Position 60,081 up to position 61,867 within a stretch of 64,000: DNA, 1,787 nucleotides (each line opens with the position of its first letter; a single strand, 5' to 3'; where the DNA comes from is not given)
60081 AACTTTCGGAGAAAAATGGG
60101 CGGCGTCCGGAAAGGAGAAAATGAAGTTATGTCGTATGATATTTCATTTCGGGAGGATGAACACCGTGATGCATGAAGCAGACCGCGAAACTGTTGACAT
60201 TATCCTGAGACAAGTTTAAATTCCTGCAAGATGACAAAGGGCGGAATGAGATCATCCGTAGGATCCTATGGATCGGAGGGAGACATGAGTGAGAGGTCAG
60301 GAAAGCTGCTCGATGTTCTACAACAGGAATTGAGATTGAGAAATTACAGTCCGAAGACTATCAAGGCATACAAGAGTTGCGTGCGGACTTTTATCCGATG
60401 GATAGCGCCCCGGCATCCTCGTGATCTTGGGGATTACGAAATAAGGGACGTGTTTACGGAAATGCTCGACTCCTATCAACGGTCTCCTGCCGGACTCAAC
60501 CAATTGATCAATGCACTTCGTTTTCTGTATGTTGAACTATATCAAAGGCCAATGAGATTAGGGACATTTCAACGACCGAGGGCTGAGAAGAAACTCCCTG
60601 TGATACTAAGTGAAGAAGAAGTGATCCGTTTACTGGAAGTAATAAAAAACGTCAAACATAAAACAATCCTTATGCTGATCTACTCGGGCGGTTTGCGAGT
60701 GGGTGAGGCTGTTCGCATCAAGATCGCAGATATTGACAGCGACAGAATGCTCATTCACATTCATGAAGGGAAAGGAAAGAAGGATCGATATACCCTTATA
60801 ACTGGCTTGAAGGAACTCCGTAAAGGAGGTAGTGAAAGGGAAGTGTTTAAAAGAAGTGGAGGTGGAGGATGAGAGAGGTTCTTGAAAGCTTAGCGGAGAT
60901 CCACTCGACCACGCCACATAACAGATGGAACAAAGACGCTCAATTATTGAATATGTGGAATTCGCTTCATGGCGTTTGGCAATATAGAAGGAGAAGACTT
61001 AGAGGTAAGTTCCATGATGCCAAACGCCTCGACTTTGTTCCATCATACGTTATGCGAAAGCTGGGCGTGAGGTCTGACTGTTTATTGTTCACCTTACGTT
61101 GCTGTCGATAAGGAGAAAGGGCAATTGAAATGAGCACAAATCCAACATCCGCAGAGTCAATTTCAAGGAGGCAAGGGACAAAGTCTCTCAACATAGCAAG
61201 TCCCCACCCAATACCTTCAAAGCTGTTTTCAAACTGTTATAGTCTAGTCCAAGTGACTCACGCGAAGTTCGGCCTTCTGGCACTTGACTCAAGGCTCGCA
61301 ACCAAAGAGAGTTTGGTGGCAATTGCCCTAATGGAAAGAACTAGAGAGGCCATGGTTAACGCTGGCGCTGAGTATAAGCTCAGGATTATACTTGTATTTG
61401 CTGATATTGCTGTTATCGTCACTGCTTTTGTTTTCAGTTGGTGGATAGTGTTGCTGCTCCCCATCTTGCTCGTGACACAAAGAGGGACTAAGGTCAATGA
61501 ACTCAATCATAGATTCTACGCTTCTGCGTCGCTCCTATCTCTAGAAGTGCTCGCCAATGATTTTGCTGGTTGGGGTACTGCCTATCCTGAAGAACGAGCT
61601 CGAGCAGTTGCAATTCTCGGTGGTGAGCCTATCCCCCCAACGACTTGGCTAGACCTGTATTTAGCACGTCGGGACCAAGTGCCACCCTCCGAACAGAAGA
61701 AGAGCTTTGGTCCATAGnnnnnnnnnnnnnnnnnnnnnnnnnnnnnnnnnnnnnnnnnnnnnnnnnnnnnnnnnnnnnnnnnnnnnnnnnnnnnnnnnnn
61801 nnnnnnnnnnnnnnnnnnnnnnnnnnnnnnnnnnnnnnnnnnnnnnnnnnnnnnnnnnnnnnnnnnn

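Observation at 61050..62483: Cassette A: unusually large (~1.4 kb) cassette encoding a membrane-hairpin protein plus an R-x4-H (HEPN-like?) protein, a candidate toxin/abortive-infection module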

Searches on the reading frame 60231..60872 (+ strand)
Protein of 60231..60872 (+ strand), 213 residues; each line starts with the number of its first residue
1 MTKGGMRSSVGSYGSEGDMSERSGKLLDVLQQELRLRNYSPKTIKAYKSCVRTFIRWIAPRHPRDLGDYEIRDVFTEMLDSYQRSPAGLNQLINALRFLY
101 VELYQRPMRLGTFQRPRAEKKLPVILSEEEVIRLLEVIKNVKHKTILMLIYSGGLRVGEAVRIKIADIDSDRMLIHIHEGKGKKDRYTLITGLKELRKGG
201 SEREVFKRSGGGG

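Call 3: search_protein_families(library=pfam, proteins=[window:60231-60872:+], max_evalue=1)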
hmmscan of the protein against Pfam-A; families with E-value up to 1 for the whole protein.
window:60231-60872:+ (213 aa): 3 families
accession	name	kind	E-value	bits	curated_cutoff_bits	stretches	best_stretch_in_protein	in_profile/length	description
PF13495.12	Phage_int_SAM_4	-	3.9e-16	59.7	27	1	26-108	1-83/85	Phage integrase, N-terminal SAM-like domain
PF00589.27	Phage_integrase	-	1.5e-11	44.8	27.1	1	126-191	3-72/172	Phage integrase family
PF02899.23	Phage_int_SAM_1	-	3.1e-05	24.6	22.3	1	36-106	11-82/83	Phage integrase, N-terminal SAM-like domain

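Call 64: search_protein_families(library=ncbifam, proteins=[window:60231-60872:+], max_evalue=0.001)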
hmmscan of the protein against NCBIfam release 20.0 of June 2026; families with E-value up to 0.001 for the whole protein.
window:60231-60872:+ (213 aa): 8 families
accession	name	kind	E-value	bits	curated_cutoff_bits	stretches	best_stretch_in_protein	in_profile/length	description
TIGR02249.1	integrase_gron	subfamily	3.1e-37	128.6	265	1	26-191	1-166/315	integron integrase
NF040815.2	recomb_XerA_Arch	equivalog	5.7e-31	108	220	1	32-191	5-161/263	site-specific tyrosine recombinase/integron integrase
NF011946.0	PRK15417.1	equivalog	1.3e-27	96.9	435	1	22-190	12-180/337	integron integrase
TIGR02225.1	recomb_XerD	equivalog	1.1e-20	74.2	329.6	1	37-190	11-172/290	site-specific tyrosine recombinase XerD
TIGR02224.1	recomb_XerC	equivalog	7.4e-20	71.5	335.15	1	36-190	10-176/295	tyrosine recombinase XerC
NF002331.0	PRK01287.1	subfamily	7.5e-19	67.9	371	1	32-187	35-208/365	site-specific tyrosine recombinase XerC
NF001399.0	PRK00283.1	subfamily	1.9e-18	66.8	279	1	37-188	20-180/300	tyrosine recombinase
NF003462.0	PRK05084.1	equivalog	1.4e-06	27.3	267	1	145-188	199-242/360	tyrosine recombinase XerS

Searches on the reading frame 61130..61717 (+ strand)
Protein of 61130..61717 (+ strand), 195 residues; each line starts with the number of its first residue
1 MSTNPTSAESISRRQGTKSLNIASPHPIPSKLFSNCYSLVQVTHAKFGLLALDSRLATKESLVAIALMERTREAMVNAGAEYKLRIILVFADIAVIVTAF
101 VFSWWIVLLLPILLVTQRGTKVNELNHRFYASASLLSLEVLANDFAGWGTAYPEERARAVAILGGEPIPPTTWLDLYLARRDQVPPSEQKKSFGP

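Call 3: search_protein_families(library=pfam, proteins=[window:61130-61717:+], max_evalue=1)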
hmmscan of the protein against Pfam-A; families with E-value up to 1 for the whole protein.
window:61130-61717:+ (195 aa): 2 families
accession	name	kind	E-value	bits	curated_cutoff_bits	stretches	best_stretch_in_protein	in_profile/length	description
PF05101.18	VirB3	-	0.0047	17.7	23.9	1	71-116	10-52/84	Type IV secretory pathway, VirB3-like protein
PF15145.11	DUF4577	-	0.22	11.9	27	1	57-132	34-102/128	Domain of unknown function (DUF4577)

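Call 4: search_protein_families(library=padloc, proteins=[window:61130-61717:+], max_evalue=1)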
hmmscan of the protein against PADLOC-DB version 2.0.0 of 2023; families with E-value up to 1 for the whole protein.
window:61130-61717:+ (195 aa): 0 families

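Call 9: find_homologous_proteins(query=window:61130-61717:+, max_evalue=0.001)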
Query window:61130-61717:+ (195 aa): 3 proteins with E <= 0.001 among 423 candidates.
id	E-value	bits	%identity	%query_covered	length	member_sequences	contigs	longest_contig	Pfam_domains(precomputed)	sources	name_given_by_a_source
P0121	4.0e-122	423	100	100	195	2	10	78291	-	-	-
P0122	3.1e-22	97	34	86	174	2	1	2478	-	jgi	-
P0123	3.6e-18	84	35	89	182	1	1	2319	-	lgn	-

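Call 11: find_encoding_contigs(protein=P0122, flank=5000)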
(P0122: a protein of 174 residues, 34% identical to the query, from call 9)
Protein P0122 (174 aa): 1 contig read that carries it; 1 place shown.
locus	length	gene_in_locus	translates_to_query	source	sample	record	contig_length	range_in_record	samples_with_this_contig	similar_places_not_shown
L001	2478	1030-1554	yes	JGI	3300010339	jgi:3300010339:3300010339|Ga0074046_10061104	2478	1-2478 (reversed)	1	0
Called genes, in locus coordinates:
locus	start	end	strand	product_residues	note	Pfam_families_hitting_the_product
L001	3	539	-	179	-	?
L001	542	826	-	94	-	PF17209:Hfq (weak)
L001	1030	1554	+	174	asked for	-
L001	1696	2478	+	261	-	?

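Call 12: find_encoding_contigs(protein=P0123, flank=5000)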
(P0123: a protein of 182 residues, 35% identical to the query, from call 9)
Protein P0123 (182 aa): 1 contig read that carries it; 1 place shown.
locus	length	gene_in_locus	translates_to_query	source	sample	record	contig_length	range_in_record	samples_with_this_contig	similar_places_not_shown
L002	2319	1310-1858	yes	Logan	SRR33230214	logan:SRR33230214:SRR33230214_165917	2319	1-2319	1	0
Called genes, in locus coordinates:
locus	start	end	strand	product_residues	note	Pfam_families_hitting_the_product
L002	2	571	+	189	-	?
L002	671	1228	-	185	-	-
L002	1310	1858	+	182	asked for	-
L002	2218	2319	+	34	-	?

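Call 57: search_protein_families(library=ncbifam, proteins=[window:61130-61717:+], max_evalue=0.1)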
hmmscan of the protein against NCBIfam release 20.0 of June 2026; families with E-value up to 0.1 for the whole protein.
window:61130-61717:+ (195 aa): 0 families

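Call 58: search_protein_families(library=phrogs, proteins=[window:61130-61717:+], max_evalue=0.1)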
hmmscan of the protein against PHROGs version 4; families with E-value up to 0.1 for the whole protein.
window:61130-61717:+ (195 aa): 0 families

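Call 61: find_related_loci(query=A3, collection=metagenome_contigs, flank=4000)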
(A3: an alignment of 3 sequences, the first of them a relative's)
Query A3 (195 aa) in metagenome_contigs; peptide patterns used: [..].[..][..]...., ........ (x = any residue, [..] = any of these).
144 stretches matched a pattern; 6 encode a relative of the query (tblastn E <= 1e-3); 6 distinct loci.
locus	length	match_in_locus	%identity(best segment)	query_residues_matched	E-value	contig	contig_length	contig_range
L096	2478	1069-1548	34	29-195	8e-30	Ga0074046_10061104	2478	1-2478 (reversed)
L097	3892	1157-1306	54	132-180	1e-10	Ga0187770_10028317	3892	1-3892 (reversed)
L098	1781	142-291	54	132-180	1e-10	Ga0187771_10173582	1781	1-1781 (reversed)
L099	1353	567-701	56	135-178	2e-9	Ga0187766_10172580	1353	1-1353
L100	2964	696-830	56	135-178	2e-9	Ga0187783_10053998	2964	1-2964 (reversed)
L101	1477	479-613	53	135-178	2e-9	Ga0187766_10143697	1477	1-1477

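Call 79: predict_structure(alignment_id=A3)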
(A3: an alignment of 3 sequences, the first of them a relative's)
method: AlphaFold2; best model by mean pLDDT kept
length: 195 residues; sequences in the alignment: 3
mean_pLDDT: 39.8   pTM: 0.23
mean pLDDT of the five models: 39.8, 39.0, 38.7, 37.8, 36.3
residues with pLDDT >= 90: 0; 70-90: 0; 50-70: 10; < 50: 185
segments of 3 or more residues with pLDDT < 50: 1-4, 6-111, 113-168, 170-181, 191-195
pLDDT, mean of each block of 10 residues (from residue 1): 41 32 33 35 34 35 35 34 38 41 45 45 39 41 39 44 44 43 55 45
secondary structure, 60 per line:
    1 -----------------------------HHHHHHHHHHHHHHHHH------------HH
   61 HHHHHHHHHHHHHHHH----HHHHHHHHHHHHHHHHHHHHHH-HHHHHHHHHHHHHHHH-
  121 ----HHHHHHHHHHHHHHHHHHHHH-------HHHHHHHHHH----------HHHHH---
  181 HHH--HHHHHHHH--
elements in order: H30-46 H59-76 H81-102 H104-119 H125-145 H153-162 H173-177 H186-193
